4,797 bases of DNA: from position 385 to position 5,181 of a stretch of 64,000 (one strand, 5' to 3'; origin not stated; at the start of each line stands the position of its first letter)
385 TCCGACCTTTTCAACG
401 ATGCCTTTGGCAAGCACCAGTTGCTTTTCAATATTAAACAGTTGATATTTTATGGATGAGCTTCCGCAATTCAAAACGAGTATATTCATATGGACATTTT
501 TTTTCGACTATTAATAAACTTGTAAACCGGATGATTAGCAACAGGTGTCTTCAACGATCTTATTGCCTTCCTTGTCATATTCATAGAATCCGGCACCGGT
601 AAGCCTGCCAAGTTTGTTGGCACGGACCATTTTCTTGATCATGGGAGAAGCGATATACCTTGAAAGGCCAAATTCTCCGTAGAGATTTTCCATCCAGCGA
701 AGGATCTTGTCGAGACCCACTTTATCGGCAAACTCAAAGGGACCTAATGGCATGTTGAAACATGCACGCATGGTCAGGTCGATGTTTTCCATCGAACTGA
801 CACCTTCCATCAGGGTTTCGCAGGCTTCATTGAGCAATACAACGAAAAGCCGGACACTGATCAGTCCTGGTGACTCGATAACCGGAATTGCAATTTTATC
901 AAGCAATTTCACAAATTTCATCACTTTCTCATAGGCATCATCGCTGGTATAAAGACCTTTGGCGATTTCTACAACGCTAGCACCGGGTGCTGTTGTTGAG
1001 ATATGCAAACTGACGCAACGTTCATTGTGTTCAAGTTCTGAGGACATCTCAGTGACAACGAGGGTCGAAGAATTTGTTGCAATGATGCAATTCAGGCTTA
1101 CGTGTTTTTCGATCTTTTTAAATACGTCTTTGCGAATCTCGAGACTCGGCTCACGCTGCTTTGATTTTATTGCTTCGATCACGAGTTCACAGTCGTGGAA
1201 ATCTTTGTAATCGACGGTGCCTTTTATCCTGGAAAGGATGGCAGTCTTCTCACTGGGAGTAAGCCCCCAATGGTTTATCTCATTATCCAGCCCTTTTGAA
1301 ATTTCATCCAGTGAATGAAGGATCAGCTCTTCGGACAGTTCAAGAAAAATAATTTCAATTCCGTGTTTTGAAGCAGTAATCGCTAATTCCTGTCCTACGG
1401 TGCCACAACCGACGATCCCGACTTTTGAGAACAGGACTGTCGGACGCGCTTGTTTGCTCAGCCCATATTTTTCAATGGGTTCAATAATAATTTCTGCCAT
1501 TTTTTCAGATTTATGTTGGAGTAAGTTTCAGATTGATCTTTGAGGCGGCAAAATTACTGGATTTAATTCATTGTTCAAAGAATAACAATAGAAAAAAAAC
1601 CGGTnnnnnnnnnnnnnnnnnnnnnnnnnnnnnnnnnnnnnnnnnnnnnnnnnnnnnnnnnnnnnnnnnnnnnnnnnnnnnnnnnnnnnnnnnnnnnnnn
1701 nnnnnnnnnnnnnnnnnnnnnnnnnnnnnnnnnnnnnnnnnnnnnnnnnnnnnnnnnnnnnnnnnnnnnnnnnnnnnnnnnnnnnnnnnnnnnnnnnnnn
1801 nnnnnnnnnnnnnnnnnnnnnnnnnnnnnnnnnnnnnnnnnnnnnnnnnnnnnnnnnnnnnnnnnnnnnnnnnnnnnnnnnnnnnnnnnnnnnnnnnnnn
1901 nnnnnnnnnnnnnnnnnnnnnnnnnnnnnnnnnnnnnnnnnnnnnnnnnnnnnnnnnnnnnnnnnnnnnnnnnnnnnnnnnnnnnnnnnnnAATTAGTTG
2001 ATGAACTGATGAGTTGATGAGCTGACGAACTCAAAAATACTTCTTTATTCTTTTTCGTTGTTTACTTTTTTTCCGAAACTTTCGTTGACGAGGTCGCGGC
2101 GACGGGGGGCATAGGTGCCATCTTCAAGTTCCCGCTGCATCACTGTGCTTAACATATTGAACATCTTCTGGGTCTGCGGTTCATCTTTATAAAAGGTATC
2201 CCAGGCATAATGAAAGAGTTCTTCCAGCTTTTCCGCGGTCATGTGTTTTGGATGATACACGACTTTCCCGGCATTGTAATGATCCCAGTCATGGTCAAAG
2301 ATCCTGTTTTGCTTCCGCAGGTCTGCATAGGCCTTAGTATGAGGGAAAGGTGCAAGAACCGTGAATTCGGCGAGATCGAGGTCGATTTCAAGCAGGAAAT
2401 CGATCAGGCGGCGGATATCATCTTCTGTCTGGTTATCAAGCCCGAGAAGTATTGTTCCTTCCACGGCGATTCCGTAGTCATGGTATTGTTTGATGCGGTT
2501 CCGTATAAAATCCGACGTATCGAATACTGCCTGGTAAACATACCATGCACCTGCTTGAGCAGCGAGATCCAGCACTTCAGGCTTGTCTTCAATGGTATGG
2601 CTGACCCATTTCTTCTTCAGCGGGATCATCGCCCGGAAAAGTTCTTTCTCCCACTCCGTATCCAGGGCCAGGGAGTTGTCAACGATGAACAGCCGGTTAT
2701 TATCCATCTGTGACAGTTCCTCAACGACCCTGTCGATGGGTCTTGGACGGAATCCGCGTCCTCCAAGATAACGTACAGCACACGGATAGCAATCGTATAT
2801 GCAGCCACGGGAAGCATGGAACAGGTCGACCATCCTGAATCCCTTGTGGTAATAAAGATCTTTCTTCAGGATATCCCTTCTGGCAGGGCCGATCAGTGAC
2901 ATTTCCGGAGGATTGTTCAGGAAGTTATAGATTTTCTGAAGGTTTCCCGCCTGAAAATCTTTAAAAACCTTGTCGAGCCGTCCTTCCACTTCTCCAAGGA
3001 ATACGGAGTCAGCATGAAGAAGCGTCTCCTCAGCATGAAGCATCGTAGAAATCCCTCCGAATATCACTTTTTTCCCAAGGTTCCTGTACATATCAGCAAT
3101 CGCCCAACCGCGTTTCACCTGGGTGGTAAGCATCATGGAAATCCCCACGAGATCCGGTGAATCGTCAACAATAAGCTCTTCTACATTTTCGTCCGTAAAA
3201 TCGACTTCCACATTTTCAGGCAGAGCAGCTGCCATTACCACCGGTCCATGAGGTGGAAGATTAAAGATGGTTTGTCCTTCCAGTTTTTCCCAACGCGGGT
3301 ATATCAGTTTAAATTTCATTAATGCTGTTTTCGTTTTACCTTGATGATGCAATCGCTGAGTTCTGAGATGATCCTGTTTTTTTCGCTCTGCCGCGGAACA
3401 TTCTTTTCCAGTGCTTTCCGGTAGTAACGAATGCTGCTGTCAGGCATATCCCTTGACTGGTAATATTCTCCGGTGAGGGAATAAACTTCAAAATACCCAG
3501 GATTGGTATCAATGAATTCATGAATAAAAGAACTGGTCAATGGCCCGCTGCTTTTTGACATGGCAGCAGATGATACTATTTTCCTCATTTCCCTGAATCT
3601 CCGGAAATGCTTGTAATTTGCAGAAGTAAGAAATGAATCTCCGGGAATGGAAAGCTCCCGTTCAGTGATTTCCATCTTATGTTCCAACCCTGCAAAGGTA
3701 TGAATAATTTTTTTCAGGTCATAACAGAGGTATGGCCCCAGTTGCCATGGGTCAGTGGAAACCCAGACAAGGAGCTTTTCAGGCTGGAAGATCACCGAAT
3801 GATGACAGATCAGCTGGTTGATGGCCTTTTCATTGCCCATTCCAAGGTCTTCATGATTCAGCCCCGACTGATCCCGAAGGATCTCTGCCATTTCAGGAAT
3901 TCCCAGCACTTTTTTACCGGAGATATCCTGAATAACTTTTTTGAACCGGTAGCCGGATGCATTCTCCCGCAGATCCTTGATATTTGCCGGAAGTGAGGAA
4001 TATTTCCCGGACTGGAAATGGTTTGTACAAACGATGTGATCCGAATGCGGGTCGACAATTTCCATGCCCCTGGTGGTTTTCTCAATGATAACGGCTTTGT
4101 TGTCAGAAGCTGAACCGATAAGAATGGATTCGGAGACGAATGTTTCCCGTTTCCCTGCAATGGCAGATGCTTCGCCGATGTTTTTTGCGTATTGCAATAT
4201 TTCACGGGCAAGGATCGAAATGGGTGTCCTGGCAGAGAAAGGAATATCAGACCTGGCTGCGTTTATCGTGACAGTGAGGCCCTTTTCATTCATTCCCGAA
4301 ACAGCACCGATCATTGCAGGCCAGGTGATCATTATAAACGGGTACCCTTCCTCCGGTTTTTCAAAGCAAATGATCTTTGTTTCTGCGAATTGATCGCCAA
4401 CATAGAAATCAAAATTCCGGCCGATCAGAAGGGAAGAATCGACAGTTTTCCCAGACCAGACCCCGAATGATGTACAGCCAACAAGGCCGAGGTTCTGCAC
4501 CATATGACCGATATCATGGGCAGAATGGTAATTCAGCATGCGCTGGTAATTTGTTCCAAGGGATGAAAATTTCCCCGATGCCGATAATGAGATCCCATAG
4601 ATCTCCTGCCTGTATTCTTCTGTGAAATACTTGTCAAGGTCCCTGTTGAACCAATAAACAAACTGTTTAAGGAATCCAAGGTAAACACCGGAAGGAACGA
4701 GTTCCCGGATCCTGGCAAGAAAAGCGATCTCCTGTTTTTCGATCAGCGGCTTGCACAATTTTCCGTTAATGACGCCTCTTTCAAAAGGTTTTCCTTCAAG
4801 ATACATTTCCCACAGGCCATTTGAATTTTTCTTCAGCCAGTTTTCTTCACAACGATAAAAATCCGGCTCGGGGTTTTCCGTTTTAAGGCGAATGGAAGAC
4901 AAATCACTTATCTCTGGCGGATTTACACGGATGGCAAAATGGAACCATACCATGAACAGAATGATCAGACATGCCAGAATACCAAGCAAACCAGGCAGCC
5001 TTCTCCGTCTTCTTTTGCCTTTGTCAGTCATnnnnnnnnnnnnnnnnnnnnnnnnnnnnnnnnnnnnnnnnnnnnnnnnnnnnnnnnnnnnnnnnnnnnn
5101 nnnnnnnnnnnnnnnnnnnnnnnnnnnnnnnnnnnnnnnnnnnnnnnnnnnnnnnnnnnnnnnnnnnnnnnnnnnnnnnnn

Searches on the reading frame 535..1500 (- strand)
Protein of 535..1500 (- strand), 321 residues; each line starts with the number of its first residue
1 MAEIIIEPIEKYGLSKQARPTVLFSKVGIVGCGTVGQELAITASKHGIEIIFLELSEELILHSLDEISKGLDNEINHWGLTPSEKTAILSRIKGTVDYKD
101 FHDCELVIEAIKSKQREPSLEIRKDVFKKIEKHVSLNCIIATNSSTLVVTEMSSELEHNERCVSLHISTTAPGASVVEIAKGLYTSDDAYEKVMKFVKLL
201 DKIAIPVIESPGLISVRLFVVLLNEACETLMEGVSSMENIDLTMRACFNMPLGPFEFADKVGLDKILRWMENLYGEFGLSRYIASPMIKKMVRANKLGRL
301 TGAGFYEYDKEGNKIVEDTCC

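Call 5: search_protein_families(library=pfam, proteins=[window:535-1500:-], max_evalue=0.001)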
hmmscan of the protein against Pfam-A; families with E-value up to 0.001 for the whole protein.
window:535-1500:- (321 aa): 3 families
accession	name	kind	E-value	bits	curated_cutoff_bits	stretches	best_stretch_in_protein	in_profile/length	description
PF02737.24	3HCDH_N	-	3.6e-36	125.2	22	1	26-207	1-177/180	3-hydroxyacyl-CoA dehydrogenase, NAD binding domain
PF00725.27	3HCDH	-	3.3e-24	85.6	22.1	1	212-308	1-97/97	3-hydroxyacyl-CoA dehydrogenase, C-terminal domain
PF03721.20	UDPG_MGDP_dh_N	-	3.2e-07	30.6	27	1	26-152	2-129/187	UDP-glucose/GDP-mannose dehydrogenase family, NAD binding domain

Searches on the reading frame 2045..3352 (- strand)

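Call 5: search_protein_families(library=pfam, proteins=[window:2045-3352:-], max_evalue=0.001)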
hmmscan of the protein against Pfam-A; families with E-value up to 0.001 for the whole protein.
window:2045-3352:- (435 aa): 2 families
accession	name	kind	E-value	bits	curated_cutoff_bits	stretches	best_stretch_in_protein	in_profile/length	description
PF02310.24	B12-binding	-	6.6e-09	36.1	32.1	1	35-127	15-118/121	B12 binding domain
PF04055.27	Radical_SAM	-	1.6e-06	28.9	29.5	1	181-319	4-165/166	Radical SAM superfamily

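Call 7: search_protein_families(library=ncbifam, proteins=[window:2045-3352:-], max_evalue=0.001)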
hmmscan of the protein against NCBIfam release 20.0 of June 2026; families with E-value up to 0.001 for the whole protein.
window:2045-3352:- (435 aa): 12 families
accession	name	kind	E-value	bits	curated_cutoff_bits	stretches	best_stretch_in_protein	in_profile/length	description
TIGR04013.1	B12_SAM_MJ_1487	hypoth_equivalog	1.4e-15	57.1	251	1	42-229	18-209/382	TIGR04013 family B12-binding domain/radical SAM domain-containing protein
TIGR03471.1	HpnJ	equivalog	5.9e-12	45.2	577.6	1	281-389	323-434/472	hopanoid biosynthesis associated radical SAM protein HpnJ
TIGR02026.1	BchE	equivalog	2.1e-11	43.4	481.35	1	163-378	183-418/497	magnesium-protoporphyrin IX monomethyl ester anaerobic oxidative cyclase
TIGR04072.2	rSAM_ladder_B12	equivalog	1.4e-10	40.4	360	1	82-225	86-234/443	lipid biosynthesis B12-binding/radical SAM protein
TIGR04367.1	HpnR_B12_rSAM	equivalog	1.2e-08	33.9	650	1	60-239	55-250/490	hopanoid C-3 methylase HpnR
TIGR04014.1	B12_SAM_MJ_0865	equivalog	4.6e-08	32.3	360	0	173-217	157-202/434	methyl-coenzyme M reductase glutamine C-methyltransferase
NF033070.1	rSAM_AprD4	equivalog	6.7e-08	31.8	500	1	295-380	338-424/456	AprD4 family radical SAM diol-dehydratase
NF038361.1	rSAM_Sden_1168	equivalog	3.4e-07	29.2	575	0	168-251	276-361/560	Sden_1168 family B12-binding radical SAM P-methyltransferase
TIGR04479.1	bcpD_PhpK_rSAM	subfamily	5.9e-06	24.9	600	1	166-324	232-410/504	PhpK family radical SAM P-methyltransferase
NF040546.1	rSAM_CUAEP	equivalog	8.8e-05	21.4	500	1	47-214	30-210/468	CUAEP/CCAEP-tail radical SAM (seleno)protein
NF004911.0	PRK06267.1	equivalog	0.00051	19.3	305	0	282-339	154-210/351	hypothetical protein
NF040542.1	rSAM_RCCLKC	equivalog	0.0007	18.8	450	0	41-141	20-127/423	arsinothricin biosynthesis radical SAM protein ArsL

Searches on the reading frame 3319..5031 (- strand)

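Call 5: search_protein_families(library=pfam, proteins=[window:3319-5031:-], max_evalue=0.001)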
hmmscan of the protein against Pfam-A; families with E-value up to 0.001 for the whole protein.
window:3319-5031:- (570 aa): 1 family
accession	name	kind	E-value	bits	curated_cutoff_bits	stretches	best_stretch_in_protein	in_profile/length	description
PF03417.21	AAT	-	1.1e-19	71.4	23.2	1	200-423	6-217/225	Acyl-coenzyme A:6-aminopenicillanic acid acyl-transferase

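Call 7: search_protein_families(library=ncbifam, proteins=[window:3319-5031:-], max_evalue=0.001)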
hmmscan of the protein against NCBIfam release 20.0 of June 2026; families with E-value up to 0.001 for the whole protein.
window:3319-5031:- (570 aa): 1 family
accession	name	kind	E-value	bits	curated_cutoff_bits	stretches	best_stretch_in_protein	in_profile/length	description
NF040521.1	C45_proenzyme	subfamily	2.3e-61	207.9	85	1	79-420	1-311/313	C45 family autoproteolytic acyltransferase/hydrolase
